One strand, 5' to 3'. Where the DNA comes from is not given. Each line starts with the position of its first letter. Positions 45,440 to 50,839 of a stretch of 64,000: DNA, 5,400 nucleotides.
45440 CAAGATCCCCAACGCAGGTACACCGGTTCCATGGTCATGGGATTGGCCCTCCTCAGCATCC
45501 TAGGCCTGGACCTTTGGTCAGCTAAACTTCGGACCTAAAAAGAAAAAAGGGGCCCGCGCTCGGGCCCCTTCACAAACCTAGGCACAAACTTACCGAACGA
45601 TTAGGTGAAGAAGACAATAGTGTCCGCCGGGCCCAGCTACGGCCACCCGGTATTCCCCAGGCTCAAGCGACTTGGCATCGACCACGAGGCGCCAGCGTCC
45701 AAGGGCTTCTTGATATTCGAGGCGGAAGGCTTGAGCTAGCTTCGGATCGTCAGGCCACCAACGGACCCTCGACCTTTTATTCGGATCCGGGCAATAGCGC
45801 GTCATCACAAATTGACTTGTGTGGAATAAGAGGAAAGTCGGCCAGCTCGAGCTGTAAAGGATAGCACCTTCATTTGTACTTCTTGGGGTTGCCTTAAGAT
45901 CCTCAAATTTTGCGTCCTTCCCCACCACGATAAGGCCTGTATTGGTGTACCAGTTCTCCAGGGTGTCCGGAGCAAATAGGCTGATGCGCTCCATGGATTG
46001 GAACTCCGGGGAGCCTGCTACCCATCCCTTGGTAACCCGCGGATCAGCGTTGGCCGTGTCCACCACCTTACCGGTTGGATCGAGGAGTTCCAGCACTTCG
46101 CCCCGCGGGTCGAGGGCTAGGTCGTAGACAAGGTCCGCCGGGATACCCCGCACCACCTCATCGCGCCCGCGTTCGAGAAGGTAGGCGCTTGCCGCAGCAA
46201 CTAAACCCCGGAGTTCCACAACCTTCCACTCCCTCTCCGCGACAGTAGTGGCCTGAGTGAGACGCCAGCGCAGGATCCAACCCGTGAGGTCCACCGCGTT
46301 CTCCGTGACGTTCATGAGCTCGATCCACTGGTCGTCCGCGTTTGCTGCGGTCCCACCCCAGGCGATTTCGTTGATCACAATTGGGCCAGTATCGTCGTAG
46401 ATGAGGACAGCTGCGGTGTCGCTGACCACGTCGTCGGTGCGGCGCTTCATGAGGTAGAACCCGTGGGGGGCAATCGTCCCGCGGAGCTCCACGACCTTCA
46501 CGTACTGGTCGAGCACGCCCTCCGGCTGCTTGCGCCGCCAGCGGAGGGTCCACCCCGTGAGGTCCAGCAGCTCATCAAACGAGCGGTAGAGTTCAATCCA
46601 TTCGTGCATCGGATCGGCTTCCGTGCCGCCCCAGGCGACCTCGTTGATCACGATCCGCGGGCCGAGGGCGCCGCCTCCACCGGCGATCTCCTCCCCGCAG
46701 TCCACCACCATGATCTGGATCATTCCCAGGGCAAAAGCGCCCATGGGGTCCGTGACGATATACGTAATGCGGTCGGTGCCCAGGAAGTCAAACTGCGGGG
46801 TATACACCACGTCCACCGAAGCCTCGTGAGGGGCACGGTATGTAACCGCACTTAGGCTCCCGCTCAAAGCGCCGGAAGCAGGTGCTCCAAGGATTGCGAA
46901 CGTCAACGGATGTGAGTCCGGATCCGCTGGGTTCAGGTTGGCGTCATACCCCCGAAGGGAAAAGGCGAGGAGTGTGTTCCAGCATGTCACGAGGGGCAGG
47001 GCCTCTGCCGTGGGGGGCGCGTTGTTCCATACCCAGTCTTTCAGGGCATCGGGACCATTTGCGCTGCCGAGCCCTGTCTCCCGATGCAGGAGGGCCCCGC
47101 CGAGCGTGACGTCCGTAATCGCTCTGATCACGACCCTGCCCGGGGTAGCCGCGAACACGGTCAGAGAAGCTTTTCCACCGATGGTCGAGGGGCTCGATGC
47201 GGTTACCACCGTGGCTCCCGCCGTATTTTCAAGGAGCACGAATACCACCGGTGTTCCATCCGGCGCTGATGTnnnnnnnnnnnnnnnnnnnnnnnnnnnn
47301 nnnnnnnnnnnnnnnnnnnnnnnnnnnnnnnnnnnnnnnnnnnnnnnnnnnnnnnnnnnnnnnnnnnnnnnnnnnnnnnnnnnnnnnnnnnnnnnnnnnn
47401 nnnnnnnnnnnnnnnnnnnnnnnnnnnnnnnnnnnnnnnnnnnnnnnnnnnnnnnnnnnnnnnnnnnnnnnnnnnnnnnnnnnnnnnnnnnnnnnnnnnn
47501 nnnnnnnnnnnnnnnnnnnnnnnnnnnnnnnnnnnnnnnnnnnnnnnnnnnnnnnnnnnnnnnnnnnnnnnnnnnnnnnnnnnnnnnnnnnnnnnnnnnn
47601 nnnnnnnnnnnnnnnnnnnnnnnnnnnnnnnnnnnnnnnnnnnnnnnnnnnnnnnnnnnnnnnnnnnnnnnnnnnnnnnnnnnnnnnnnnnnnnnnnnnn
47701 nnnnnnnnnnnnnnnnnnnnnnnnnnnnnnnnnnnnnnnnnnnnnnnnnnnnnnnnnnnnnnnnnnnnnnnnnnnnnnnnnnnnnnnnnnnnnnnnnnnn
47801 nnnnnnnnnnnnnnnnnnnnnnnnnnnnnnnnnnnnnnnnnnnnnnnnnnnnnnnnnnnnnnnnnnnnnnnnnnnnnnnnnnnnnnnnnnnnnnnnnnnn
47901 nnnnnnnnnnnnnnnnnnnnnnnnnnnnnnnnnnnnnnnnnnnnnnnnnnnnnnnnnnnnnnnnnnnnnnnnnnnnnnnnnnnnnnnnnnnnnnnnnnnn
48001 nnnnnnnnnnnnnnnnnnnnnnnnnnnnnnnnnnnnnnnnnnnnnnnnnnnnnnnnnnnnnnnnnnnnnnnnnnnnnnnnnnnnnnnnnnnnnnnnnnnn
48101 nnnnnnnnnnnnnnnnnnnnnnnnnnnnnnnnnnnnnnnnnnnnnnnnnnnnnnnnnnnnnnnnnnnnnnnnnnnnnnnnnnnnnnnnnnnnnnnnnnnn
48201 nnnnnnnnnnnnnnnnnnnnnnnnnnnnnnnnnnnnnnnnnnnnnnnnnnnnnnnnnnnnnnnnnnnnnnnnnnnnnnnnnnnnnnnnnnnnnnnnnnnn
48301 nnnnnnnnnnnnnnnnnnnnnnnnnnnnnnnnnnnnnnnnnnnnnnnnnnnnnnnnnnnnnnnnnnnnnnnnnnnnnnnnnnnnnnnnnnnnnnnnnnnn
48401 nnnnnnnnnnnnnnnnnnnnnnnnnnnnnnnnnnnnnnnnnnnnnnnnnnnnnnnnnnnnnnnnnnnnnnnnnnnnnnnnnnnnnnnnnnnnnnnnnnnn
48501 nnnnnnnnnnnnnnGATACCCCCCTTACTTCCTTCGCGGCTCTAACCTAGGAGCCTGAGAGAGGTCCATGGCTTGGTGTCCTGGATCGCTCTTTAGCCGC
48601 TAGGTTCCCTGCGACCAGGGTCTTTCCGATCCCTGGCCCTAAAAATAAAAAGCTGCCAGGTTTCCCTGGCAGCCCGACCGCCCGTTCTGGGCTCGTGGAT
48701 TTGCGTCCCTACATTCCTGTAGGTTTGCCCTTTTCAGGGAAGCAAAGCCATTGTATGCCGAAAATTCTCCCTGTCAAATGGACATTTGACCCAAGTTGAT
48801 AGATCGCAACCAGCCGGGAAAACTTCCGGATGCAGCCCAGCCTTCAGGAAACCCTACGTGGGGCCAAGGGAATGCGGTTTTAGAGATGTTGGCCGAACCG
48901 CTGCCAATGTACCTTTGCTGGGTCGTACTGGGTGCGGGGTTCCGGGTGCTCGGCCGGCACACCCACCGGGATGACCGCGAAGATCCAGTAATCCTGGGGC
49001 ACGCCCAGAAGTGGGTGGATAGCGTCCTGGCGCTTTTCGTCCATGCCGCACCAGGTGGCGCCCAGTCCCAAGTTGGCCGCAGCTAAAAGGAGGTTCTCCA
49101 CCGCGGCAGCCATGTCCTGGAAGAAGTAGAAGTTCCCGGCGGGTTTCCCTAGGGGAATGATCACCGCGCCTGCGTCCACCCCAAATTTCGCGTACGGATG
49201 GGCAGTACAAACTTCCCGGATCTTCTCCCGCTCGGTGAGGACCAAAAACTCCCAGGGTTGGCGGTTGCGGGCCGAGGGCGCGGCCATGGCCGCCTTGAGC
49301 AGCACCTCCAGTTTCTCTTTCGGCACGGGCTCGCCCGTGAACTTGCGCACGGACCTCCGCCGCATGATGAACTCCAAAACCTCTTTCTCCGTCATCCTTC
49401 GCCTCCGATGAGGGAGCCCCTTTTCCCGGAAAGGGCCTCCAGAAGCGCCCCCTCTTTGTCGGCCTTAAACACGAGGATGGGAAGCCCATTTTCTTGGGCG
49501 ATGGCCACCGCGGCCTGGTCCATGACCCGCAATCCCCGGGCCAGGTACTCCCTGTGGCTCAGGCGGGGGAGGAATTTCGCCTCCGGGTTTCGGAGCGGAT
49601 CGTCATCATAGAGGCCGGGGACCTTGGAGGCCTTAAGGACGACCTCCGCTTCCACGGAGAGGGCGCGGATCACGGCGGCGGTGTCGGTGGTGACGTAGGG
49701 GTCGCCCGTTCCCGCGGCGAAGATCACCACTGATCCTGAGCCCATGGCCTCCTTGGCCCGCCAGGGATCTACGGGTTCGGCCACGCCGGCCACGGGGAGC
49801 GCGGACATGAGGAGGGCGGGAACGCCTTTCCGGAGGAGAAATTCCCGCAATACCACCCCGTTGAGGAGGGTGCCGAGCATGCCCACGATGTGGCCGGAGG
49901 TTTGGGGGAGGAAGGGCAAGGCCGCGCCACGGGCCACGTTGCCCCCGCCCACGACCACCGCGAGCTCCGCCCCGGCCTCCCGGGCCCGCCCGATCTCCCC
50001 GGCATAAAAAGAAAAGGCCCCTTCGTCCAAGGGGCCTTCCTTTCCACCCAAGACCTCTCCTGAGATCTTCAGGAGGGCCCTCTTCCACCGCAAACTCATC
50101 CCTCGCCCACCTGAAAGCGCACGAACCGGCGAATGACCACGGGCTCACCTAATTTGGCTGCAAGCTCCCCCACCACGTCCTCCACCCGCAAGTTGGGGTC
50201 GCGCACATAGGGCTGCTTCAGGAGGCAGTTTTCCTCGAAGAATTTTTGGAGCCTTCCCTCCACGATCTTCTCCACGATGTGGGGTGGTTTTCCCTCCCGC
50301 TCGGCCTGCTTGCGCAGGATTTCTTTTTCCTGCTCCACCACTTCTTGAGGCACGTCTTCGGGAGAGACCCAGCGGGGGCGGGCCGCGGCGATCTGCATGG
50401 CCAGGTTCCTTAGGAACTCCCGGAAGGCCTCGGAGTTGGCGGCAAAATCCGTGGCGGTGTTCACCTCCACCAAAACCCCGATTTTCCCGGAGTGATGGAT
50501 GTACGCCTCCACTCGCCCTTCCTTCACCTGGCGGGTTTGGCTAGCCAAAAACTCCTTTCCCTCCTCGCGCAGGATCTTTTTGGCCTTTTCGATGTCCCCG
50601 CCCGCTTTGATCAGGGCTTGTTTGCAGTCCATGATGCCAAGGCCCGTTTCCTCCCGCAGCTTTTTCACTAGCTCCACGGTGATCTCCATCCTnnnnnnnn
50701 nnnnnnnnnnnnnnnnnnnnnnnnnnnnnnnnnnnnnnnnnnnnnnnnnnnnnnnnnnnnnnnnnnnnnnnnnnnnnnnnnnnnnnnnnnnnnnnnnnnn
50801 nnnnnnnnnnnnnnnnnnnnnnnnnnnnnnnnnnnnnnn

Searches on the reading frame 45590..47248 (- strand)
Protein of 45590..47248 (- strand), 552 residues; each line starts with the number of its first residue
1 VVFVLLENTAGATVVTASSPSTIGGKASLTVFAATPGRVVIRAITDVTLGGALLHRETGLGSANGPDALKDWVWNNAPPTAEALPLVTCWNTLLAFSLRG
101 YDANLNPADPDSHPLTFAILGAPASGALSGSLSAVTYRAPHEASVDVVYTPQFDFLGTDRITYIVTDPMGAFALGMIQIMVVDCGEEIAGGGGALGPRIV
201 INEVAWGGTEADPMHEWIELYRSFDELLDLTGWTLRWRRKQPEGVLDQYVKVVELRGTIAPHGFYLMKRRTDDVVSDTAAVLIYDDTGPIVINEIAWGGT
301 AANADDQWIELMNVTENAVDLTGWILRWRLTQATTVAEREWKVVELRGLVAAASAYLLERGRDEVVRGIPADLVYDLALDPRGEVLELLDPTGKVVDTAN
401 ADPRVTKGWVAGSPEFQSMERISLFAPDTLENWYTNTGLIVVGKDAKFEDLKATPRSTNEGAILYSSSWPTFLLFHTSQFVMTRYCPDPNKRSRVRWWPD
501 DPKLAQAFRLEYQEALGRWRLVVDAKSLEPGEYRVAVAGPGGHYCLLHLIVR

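Call 61: search_protein_families(library=pfam, proteins=[window:45590-47248:-], max_evalue=0.00001)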
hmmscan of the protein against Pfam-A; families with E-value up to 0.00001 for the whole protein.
window:45590-47248:- (552 aa): 2 families
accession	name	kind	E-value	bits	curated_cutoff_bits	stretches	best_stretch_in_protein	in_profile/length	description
PF00932.25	LTD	-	7.5e-18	65.3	34.3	1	287-399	5-105/109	Lamin Tail Domain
PF17963.7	Big_9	-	2e-06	29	23.6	1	91-179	16-88/89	Bacterial Ig domain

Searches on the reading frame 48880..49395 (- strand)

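Call 70: search_protein_families(library=pfam, proteins=[window:48880-49395:-], max_evalue=0.0001)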
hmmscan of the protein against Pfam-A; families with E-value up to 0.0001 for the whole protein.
window:48880-49395:- (171 aa): 2 families
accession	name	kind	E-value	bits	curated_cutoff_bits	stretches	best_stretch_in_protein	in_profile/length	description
PF00881.29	Nitroreductase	-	8.5e-30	104.6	23.5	2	10-61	1-55/167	Nitroreductase family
PF14512.11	TM1586_NiRdase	-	3.9e-13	50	27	1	27-61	158-193/215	Putative TM nitroreductase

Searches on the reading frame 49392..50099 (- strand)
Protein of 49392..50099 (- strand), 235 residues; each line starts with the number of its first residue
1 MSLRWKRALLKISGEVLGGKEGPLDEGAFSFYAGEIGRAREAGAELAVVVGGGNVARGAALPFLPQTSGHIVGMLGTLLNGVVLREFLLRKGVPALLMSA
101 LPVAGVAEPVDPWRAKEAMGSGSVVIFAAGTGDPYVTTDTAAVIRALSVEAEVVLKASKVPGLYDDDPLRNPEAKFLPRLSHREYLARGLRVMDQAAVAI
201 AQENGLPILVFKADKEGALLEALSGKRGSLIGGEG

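Call 70: search_protein_families(library=pfam, proteins=[window:49392-50099:-], max_evalue=0.0001)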
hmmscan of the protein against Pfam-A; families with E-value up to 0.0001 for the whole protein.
window:49392-50099:- (235 aa): 1 family
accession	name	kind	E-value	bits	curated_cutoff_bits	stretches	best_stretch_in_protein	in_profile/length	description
PF00696.33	AA_kinase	-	3.3e-28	99.4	24.9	1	6-211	1-233/234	Amino acid kinase family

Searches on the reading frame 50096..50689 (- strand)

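Call 70: search_protein_families(library=pfam, proteins=[window:50096-50689:-], max_evalue=0.0001)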
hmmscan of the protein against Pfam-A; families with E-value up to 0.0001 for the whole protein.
window:50096-50689:- (197 aa): 2 families
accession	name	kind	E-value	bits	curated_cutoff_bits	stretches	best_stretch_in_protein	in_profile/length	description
PF00889.24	EF_TS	-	8.5e-44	150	27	1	54-196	76-204/204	Elongation factor TS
PF25025.1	EF-Ts_N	-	5.3e-07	30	33.2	1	6-45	15-55/60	Elongation factor Ts, mitochondrial, N-terminal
